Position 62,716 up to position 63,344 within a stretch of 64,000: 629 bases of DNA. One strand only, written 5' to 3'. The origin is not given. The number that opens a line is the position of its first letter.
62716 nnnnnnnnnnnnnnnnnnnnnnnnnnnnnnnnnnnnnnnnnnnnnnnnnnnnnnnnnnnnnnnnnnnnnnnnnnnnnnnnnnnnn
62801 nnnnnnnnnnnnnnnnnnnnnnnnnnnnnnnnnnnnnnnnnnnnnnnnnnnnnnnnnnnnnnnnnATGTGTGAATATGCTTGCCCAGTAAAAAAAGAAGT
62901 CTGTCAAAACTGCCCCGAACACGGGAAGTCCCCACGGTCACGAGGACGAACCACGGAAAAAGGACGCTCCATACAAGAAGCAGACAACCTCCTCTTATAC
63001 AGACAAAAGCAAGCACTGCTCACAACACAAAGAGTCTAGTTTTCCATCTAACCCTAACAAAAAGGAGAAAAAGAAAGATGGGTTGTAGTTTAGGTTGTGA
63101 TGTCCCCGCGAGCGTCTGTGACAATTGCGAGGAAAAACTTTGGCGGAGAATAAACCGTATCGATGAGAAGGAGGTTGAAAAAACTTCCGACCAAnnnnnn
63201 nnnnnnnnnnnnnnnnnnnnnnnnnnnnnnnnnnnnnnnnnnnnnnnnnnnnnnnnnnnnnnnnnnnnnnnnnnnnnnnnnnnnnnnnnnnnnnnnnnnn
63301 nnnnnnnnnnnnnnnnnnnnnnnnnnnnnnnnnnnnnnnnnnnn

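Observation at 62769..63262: Self-contained cassette: strong promoter, palindromic operator, two paralogous Cys-rich microproteins (57 and 39 aa, C-x3-C-x6-C-x2-C) and a bidirectional terminator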

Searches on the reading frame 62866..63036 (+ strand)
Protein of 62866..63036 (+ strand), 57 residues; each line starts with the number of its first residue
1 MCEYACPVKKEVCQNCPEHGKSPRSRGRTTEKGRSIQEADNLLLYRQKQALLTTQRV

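Call 9: search_protein_families(library=pfam, proteins=[window:62866-63036:+], max_evalue=1)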
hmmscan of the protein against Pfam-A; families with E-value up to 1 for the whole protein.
window:62866-63036:+ (57 aa): 1 family
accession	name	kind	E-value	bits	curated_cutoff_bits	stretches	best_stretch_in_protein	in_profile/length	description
PF19871.4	DUF6344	-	0.077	13.5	35.6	1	19-33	14-28/34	Family of unknown function (DUF6344)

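Call 11: find_encoding_contigs(protein=window:62866-63036:+, flank=10000)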
Protein window:62866-63036:+ (57 aa): no gene with exactly this product is on record in the collection.

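Call 15: find_homologous_proteins(query=window:62866-63036:+, max_evalue=10)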
Query window:62866-63036:+: no candidate shares three 5-residue words with the query. No homologue found.

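Call 19: find_related_loci(query=window:62866-63036:+, collection=genome_contigs, flank=10000)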
Query window:62866-63036:+ (57 aa) in genome_contigs; peptide patterns used: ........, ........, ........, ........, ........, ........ (x = any residue, [..] = any of these).
599 stretches matched a pattern, but none encodes a relative of the query by tblastn (E <= 1e-3).

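Call 20: find_related_loci(query=window:62866-63036:+, collection=metagenome_contigs, flank=10000)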
Query window:62866-63036:+ (57 aa) in metagenome_contigs; peptide patterns used: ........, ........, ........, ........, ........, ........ (x = any residue, [..] = any of these).
600 stretches matched a pattern (row limit reached: there are more); 1 encode a relative of the query (tblastn E <= 1e-3); 1 distinct loci.
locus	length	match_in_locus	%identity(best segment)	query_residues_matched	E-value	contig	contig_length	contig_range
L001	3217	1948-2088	38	6-50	3e-7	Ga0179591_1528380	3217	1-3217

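Call 40: search_protein_representatives(alignment_id=A1)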
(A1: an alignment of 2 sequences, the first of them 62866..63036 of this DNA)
Query: 2 sequences, 58 profile positions. Proteins with E-value up to 0.001 (for the whole library): 1; up to 1e-10: 0; up to 1e-30: 0. The best 1 are listed.
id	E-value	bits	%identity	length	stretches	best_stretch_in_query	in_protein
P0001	7.0e-04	35.4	-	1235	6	21-51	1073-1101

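Call 42: search_protein_families(library=phrogs, proteins=[window:62866-63036:+], max_evalue=1)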
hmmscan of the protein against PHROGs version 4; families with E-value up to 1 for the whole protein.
window:62866-63036:+ (57 aa): 0 families

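Call 43: search_protein_families(library=ncbifam, proteins=[window:62866-63036:+], max_evalue=1)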
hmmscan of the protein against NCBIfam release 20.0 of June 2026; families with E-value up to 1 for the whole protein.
window:62866-63036:+ (57 aa): 0 families

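Call 44: search_solved_structures(query=window:62866-63036:+, max_evalue=10, show_alignments=3)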
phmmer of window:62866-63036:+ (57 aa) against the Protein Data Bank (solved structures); distinct sequences matched with E-value up to 10: 3.
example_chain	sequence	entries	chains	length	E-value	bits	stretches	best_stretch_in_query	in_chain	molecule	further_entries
9ubw_K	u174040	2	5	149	0.55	14.2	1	10-42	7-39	Cation channel sperm-associated auxiliary subunit zeta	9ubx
7eeb_K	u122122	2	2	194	0.82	13.6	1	10-42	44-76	Cation channel sperm-associated protein subunit zeta | Cation channel sperm-associated auxiliary subunit zeta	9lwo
9v1j_sB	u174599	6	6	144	5.5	11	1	8-34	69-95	40S ribosomal protein S26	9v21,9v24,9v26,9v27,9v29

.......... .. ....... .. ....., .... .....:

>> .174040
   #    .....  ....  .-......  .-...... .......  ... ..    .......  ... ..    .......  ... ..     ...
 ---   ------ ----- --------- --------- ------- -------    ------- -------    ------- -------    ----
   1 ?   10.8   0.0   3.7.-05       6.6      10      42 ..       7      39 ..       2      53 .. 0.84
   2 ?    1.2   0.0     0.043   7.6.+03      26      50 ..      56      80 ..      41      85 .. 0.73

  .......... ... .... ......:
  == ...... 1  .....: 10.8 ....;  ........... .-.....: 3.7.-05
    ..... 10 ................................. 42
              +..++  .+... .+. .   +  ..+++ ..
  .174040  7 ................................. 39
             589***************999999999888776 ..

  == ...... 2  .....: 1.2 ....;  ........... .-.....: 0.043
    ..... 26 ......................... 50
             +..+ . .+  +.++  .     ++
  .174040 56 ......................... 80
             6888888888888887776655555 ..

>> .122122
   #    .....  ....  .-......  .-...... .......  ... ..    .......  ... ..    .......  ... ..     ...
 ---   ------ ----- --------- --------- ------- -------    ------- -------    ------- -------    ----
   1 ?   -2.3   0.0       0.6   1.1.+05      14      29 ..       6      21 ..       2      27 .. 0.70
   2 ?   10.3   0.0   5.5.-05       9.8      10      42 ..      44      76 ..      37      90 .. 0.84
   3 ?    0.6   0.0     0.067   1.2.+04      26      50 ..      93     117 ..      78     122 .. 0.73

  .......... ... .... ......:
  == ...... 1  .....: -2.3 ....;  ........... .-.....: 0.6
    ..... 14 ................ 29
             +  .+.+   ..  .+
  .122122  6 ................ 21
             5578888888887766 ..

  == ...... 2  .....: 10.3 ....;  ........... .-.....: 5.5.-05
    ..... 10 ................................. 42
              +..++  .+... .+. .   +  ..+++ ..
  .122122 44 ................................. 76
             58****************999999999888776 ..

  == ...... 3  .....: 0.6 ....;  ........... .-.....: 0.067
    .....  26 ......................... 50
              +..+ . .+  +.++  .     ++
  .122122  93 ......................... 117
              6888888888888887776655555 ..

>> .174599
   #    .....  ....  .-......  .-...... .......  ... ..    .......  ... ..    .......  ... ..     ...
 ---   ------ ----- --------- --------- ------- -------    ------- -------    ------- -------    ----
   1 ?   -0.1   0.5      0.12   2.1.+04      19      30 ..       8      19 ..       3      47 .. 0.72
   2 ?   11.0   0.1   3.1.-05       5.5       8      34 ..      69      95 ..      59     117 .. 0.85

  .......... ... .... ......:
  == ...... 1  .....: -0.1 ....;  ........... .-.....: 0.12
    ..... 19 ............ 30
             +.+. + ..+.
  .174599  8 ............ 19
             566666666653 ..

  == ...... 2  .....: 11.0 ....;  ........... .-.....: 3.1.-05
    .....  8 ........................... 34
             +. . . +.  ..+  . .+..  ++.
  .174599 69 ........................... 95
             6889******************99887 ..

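Call 50: predict_structure(protein=window:62866-63036:+)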
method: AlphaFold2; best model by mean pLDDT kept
length: 57 residues; sequences in the alignment: 1
mean_pLDDT: 62.5   pTM: 0.26
mean pLDDT of the five models: 62.5, 61.8, 59.8, 58.2, 56.3
residues with pLDDT >= 90: 0; 70-90: 15; 50-70: 37; < 50: 5
segments of 3 or more residues with pLDDT < 50: none
pLDDT, mean of each block of 10 residues (from residue 1): 56 60 52 66 77 62
secondary structure, 60 per line:
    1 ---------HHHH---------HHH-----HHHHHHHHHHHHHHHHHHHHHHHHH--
elements in order: H10-13 H31-55

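Call 53: find_related_loci(query=window:62866-63036:+, collection=viral_contigs, flank=5000)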
Query window:62866-63036:+ (57 aa) in viral_contigs; peptide patterns used: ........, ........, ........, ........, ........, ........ (x = any residue, [..] = any of these).
39 stretches matched a pattern, but none encodes a relative of the query by tblastn (E <= 1e-3).

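Call 83: list_cluster_members(proteins=[L031:5006-5182:-, L029:2909-3091:-, L029:2909-3142:-, window:62866-63036:+, window:63078-63194:+, window:62880-63194:+, L015:14040-14201:+, L015:13993-14151:+])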
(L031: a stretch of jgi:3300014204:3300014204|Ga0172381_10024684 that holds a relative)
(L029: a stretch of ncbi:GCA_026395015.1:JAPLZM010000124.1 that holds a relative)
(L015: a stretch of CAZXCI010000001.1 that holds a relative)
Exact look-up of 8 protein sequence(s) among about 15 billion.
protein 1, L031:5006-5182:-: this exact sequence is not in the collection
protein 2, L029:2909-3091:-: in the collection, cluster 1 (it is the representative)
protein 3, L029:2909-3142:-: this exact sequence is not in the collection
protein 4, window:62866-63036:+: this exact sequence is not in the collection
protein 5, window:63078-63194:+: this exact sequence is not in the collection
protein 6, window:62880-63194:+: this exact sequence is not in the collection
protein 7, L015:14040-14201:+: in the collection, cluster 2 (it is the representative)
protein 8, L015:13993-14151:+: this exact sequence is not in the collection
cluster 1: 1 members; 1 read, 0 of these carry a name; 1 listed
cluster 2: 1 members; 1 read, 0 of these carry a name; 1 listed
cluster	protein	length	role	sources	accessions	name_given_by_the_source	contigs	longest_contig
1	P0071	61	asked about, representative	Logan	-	-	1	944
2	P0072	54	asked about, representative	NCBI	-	-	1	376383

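Call 102: search_protein_families(library=padloc, proteins=[window:62866-63036:+], max_evalue=1)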
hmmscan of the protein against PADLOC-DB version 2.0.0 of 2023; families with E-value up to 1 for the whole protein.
window:62866-63036:+ (57 aa): 0 families

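Call 104: search_solved_structures(query=A3, max_evalue=10, show_alignments=2)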
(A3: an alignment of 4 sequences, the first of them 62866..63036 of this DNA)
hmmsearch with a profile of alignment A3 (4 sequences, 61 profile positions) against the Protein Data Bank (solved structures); distinct sequences matched with E-value up to 10: 5.
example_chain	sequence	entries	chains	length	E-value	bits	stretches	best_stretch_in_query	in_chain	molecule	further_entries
5v7q_X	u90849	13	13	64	0.0063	19.8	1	11-35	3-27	50S ribosomal protein L28 | Large ribosomal subunit protein bL28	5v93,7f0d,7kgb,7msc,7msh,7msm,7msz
5o60_Y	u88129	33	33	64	0.059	16.7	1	11-35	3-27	50S ribosomal protein L28 | LSU ribosomal protein L28P | Large ribosomal subunit protein bL28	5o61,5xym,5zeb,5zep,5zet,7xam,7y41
7s0s_Z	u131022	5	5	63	0.083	16.2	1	11-35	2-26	50S ribosomal protein L28 | Large ribosomal subunit protein bL28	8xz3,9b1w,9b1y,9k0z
5vjv_A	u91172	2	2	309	1.2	12.4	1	10-52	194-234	Rhizobiales-like phosphatase 2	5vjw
8aaj_C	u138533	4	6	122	7.1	10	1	19-45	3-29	RPA14 subunit of the hetero-oligomeric complex involved in homologous recombination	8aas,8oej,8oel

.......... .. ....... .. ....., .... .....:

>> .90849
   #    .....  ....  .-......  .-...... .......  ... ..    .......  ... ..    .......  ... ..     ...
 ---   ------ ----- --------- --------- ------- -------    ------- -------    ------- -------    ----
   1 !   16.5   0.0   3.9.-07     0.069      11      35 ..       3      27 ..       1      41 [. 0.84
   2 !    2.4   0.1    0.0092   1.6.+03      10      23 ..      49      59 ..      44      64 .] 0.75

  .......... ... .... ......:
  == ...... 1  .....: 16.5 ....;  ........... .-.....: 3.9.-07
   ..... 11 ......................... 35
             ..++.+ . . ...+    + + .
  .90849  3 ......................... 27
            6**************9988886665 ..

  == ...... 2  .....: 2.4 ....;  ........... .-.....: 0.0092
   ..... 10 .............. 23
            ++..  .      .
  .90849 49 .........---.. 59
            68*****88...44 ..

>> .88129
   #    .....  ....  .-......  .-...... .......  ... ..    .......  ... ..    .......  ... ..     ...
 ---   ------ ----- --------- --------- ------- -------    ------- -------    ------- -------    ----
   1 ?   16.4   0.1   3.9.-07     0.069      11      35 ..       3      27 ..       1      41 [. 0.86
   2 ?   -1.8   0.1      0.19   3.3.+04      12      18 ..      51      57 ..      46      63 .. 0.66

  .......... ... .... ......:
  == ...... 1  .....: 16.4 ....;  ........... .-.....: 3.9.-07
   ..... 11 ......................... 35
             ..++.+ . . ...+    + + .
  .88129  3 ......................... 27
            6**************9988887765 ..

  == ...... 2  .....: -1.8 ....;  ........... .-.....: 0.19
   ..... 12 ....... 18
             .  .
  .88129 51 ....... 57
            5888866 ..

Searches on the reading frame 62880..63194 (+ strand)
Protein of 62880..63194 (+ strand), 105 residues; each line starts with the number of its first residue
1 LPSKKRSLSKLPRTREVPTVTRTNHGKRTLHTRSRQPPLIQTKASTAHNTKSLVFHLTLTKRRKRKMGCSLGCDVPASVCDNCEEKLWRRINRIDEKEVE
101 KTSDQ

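Call 9: search_protein_families(library=pfam, proteins=[window:62880-63194:+], max_evalue=1)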
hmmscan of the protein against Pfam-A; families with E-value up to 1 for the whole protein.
window:62880-63194:+ (105 aa): 0 families

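Call 13: find_encoding_contigs(protein=window:62880-63194:+, flank=10000)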
Protein window:62880-63194:+ (105 aa): no gene with exactly this product is on record in the collection.

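Call 42: search_protein_families(library=phrogs, proteins=[window:62880-63194:+], max_evalue=1)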
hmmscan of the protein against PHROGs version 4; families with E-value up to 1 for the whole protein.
window:62880-63194:+ (105 aa): 0 families

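Call 43: search_protein_families(library=ncbifam, proteins=[window:62880-63194:+], max_evalue=1)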
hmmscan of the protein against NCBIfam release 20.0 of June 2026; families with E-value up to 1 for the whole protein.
window:62880-63194:+ (105 aa): 0 families

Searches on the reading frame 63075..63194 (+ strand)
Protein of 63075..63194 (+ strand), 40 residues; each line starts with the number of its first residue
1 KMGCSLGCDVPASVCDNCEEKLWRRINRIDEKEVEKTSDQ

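Call 9: search_protein_families(library=pfam, proteins=[window:63078-63194:+], max_evalue=1)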
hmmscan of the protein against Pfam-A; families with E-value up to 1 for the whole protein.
window:63078-63194:+ (39 aa): 1 family
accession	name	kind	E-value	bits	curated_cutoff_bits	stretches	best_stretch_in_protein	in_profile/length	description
PF09332.17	Mcm10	-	0.0087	16.3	26.8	1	9-32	11-34/56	Mcm10, C-terminal zinc binding motif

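Call 12: find_encoding_contigs(protein=window:63078-63194:+, flank=10000)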
Protein window:63078-63194:+ (39 aa): no gene with exactly this product is on record in the collection.

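Call 33: find_homologous_proteins(query=window:63075-63194:+, max_evalue=10)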
Query window:63075-63194:+: no candidate shares three 5-residue words with the query. No homologue found.

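Call 42: search_protein_families(library=phrogs, proteins=[window:63078-63194:+], max_evalue=1)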
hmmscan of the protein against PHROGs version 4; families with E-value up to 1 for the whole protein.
window:63078-63194:+ (39 aa): 0 families

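Call 43: search_protein_families(library=ncbifam, proteins=[window:63078-63194:+], max_evalue=1)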
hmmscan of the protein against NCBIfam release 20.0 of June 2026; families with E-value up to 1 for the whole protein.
window:63078-63194:+ (39 aa): 1 family
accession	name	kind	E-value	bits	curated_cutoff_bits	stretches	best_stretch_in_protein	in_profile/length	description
TIGR03831.1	YgiT_finger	domain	0.016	15.4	20.2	1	8-22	29-43/46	YgiT-type zinc finger protein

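Call 45: search_solved_structures(query=window:63078-63194:+, max_evalue=10, show_alignments=3)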
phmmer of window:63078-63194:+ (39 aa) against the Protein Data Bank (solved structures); distinct sequences matched with E-value up to 10: 0.

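Call 51: predict_structure(protein=window:63078-63194:+)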
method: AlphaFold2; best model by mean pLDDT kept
length: 39 residues; sequences in the alignment: 1
mean_pLDDT: 77.5   pTM: 0.42
mean pLDDT of the five models: 77.5, 76.1, 71.7, 69.0, 63.7
residues with pLDDT >= 90: 0; 70-90: 28; 50-70: 11; < 50: 0
segments of 3 or more residues with pLDDT < 50: none
pLDDT, mean of each block of 10 residues (from residue 1): 76 87 85 62
secondary structure, 60 per line:
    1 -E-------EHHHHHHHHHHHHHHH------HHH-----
elements in order: H11-25

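Call 55: fold_search(model_id=the predicted structure, library=pdb)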
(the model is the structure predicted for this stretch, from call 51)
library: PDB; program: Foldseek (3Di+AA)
matches with E <= 10: 0; with E <= 0.001: 0
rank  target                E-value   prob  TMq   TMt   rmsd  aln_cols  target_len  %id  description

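Call 102: search_protein_families(library=padloc, proteins=[window:63078-63194:+], max_evalue=1)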
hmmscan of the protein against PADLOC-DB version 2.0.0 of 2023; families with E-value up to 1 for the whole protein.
window:63078-63194:+ (39 aa): 0 families
